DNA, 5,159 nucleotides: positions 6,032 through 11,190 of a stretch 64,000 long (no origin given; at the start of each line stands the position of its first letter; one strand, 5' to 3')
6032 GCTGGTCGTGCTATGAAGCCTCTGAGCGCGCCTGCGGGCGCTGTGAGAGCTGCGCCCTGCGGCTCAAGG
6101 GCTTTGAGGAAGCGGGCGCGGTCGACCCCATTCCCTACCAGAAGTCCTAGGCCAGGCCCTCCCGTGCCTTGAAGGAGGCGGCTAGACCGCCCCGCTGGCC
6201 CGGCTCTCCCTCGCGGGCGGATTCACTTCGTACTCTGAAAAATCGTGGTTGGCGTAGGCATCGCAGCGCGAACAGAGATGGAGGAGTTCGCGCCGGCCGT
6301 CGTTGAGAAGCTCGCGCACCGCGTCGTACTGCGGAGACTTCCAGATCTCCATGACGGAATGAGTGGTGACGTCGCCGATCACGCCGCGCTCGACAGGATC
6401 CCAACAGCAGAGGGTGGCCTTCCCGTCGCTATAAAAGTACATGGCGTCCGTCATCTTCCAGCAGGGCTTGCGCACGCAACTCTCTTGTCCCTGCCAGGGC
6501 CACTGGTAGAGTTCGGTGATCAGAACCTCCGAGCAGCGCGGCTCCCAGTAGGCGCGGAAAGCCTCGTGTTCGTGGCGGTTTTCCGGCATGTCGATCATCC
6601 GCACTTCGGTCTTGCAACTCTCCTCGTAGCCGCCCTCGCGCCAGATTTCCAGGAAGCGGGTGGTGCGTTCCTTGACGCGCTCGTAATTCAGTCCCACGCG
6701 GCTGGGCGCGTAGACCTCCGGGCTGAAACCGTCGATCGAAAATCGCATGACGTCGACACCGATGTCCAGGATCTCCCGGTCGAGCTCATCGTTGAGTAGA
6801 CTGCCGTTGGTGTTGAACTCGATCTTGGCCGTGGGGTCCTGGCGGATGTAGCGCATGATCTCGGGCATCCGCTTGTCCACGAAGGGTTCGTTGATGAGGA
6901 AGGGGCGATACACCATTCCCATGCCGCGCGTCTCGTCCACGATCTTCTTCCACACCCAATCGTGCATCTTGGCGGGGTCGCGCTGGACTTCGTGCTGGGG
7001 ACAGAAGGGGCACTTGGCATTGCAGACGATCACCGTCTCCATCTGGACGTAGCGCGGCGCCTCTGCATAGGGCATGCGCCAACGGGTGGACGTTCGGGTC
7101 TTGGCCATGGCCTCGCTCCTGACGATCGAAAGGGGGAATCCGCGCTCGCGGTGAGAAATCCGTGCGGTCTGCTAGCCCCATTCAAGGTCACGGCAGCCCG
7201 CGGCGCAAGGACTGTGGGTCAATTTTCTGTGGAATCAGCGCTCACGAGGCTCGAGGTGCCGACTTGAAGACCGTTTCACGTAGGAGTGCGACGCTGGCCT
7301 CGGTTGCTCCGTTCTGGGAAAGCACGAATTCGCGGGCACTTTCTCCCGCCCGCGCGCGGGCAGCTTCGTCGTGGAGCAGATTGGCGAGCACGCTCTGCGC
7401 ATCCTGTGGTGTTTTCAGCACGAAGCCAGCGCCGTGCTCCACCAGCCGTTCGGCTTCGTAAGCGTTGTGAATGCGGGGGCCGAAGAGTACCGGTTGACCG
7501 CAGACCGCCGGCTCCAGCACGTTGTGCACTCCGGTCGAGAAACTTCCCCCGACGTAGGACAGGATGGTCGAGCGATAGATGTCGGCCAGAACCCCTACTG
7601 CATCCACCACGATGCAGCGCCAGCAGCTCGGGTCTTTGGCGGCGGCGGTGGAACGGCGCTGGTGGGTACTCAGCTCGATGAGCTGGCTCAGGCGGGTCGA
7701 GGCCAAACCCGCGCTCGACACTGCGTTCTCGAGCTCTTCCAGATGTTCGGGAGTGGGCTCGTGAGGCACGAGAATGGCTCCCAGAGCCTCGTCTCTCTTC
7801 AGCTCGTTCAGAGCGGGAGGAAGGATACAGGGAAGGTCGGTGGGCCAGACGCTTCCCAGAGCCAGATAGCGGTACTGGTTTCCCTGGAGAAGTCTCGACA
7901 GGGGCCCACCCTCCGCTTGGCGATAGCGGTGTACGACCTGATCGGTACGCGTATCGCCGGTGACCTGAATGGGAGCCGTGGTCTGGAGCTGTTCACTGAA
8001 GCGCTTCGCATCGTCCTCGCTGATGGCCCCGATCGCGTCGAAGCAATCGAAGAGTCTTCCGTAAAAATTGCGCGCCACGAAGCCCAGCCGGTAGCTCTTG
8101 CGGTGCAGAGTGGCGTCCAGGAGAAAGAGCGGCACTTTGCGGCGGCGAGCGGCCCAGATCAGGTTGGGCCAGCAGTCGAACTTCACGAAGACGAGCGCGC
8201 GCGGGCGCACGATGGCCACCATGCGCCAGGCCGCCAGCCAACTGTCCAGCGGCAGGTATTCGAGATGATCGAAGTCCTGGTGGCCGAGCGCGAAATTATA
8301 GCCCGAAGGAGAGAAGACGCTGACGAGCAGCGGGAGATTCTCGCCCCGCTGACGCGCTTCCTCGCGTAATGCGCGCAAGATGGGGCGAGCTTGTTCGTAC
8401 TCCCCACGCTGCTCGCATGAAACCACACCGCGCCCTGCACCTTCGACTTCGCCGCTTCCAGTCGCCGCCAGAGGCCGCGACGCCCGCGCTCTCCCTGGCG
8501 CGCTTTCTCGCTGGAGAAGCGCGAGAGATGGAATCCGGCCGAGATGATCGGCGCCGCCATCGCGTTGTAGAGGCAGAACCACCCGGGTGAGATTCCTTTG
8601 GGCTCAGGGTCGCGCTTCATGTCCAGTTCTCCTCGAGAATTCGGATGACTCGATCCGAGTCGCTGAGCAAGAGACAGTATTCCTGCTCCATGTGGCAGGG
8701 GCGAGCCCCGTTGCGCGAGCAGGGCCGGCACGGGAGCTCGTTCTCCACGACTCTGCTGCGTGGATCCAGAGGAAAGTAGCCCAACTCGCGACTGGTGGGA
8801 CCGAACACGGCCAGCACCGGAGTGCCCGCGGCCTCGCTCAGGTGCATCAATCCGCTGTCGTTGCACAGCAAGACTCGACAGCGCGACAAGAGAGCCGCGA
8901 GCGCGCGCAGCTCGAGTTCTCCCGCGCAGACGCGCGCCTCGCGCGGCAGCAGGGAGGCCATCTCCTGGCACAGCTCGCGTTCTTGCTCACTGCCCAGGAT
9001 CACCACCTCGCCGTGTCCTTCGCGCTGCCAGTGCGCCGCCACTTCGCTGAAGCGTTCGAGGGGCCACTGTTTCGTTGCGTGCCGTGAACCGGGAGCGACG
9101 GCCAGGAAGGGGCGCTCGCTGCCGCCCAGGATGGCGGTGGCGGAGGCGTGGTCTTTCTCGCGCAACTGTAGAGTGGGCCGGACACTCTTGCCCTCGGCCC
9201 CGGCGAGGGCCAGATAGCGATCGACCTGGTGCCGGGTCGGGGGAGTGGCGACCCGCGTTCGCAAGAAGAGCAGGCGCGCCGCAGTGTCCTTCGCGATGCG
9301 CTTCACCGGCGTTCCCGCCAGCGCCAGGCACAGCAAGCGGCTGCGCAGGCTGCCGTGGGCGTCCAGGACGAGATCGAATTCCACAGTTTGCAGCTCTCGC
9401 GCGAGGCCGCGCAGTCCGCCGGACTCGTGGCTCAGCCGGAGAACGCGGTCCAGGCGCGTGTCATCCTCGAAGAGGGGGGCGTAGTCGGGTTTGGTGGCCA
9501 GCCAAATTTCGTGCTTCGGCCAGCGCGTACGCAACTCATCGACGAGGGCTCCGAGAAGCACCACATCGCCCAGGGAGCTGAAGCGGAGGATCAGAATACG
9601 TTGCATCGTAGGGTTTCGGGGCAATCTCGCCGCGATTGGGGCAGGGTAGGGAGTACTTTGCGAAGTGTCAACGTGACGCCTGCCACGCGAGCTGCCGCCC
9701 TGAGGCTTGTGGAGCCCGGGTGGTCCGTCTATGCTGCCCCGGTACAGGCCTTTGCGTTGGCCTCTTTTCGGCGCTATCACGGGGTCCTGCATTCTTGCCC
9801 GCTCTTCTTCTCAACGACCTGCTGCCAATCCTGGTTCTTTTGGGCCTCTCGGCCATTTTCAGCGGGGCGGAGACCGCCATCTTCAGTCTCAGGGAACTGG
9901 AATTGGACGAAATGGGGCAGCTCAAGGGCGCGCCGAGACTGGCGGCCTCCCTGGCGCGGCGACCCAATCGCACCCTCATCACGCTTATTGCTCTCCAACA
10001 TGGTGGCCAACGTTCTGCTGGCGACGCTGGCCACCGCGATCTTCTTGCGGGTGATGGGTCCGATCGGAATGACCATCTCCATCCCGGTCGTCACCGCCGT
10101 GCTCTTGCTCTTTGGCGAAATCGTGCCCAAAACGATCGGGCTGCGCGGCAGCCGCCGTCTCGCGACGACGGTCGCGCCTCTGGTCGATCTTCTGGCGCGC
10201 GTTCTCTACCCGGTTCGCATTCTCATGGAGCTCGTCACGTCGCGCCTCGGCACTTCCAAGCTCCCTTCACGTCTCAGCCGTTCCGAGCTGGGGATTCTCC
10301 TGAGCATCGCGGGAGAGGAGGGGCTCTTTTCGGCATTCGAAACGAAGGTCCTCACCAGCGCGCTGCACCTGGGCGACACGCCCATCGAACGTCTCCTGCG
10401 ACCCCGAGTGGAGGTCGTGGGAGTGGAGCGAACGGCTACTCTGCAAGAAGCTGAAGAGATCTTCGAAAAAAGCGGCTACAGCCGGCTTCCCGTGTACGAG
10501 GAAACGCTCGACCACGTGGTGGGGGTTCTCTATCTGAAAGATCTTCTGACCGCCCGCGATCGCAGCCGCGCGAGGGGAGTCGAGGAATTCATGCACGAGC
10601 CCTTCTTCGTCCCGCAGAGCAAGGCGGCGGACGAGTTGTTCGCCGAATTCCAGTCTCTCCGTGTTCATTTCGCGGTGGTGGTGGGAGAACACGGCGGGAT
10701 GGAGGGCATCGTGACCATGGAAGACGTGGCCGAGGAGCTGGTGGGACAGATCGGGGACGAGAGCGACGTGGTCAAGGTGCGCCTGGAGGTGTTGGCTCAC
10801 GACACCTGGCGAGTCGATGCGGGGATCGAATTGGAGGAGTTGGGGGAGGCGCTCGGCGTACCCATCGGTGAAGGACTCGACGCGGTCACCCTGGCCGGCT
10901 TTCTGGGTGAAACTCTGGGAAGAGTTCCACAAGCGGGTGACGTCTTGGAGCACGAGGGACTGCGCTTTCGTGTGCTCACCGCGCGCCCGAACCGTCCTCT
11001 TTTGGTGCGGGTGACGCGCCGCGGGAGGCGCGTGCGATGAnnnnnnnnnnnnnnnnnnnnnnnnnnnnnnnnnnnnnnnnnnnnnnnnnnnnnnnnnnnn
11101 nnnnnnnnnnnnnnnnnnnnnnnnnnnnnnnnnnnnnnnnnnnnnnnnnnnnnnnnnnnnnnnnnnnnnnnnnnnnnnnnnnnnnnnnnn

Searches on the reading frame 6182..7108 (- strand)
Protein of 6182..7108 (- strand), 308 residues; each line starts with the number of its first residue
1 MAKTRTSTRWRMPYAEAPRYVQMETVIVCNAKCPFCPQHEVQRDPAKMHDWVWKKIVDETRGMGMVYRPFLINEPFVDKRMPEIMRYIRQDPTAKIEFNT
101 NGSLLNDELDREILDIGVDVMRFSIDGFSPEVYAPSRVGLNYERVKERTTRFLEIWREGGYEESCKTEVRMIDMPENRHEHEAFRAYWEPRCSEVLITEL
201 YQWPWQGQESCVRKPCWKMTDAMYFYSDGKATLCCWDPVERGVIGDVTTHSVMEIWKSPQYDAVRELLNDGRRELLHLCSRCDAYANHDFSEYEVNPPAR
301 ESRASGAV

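Call 46: search_protein_families(library=pfam, proteins=[window:6182-7108:-], max_evalue=0.0001)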
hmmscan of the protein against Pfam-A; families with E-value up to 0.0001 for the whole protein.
window:6182-7108:- (308 aa): 2 families
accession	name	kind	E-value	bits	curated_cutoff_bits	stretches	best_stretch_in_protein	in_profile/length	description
PF04055.27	Radical_SAM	-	1.1e-13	52.1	29.5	1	28-180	6-158/166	Radical SAM superfamily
PF13186.11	SPASM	-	1.9e-13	50.9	21.5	1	216-283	1-67/67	Iron-sulfur cluster-binding domain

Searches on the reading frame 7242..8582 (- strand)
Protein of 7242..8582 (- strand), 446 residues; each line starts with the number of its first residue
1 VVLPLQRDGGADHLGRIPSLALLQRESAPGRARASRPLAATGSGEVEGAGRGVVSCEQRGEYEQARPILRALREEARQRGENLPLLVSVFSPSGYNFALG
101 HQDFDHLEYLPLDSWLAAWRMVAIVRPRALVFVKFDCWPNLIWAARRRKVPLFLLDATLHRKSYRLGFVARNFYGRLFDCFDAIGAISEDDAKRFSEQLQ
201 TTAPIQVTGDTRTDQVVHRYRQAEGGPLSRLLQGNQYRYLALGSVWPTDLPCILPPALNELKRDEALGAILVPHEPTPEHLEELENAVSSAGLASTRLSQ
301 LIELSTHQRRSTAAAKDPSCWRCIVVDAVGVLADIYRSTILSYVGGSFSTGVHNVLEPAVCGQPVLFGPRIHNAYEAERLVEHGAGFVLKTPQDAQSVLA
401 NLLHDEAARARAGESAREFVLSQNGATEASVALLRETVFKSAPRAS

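Call 46: search_protein_families(library=pfam, proteins=[window:7242-8582:-], max_evalue=0.0001)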
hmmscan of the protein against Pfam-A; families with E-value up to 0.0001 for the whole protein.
window:7242-8582:- (446 aa): 1 family
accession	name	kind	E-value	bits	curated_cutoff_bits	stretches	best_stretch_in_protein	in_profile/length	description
PF04413.22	Glycos_transf_N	-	1.1e-34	120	23.9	1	56-215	23-179/179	3-Deoxy-D-manno-octulosonic-acid transferase (kdotransferase)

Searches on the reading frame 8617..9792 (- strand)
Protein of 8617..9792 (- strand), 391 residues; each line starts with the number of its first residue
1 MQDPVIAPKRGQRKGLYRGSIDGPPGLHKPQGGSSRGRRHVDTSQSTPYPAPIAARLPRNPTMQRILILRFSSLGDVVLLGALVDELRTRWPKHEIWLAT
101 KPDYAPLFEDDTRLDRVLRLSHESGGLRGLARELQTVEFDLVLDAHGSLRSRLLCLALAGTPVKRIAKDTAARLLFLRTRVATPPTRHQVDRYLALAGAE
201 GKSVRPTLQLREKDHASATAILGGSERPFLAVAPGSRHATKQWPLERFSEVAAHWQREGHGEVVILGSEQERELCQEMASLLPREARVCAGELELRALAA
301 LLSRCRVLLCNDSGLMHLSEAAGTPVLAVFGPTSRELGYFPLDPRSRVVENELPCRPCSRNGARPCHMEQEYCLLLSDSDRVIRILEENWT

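Call 46: search_protein_families(library=pfam, proteins=[window:8617-9792:-], max_evalue=0.0001)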
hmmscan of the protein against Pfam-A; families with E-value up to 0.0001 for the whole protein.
window:8617-9792:- (391 aa): 1 family
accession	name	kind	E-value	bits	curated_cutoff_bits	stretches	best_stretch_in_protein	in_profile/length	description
PF01075.23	Glyco_transf_9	-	1.6e-44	152.5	22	1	129-361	3-239/247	Glycosyltransferase family 9 (heptosyltransferase)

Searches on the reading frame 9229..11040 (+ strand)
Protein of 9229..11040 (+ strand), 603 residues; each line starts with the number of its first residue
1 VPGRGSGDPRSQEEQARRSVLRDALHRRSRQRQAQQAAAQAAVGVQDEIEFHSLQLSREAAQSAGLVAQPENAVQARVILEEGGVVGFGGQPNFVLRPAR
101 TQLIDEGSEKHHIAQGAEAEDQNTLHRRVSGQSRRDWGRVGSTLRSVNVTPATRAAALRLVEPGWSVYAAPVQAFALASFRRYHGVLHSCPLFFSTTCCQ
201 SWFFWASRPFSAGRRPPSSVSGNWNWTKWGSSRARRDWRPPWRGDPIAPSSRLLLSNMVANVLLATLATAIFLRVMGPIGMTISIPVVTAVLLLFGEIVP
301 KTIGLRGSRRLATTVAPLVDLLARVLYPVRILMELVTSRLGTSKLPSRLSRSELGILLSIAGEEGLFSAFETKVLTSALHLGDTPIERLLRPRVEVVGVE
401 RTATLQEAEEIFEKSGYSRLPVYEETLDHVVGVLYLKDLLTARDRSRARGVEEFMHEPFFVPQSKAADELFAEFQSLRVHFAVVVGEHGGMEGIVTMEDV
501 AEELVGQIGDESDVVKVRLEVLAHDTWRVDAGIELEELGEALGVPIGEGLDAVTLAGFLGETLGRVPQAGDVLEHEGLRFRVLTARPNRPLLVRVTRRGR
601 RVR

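Call 46: search_protein_families(library=pfam, proteins=[window:9229-11040:+], max_evalue=0.0001)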
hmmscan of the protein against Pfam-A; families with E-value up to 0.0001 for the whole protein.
window:9229-11040:+ (603 aa): 3 families
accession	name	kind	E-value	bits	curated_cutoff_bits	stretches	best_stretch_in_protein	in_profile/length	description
PF01595.25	CNNM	-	1.7e-23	83.7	28.4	1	253-368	56-178/181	Cyclin M transmembrane N-terminal domain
PF03471.22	CorC_HlyC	-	1.8e-16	60.4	27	1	523-597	4-79/81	Transporter associated domain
PF00571.33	CBS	-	5e-15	56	24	1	395-442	8-54/57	CBS domain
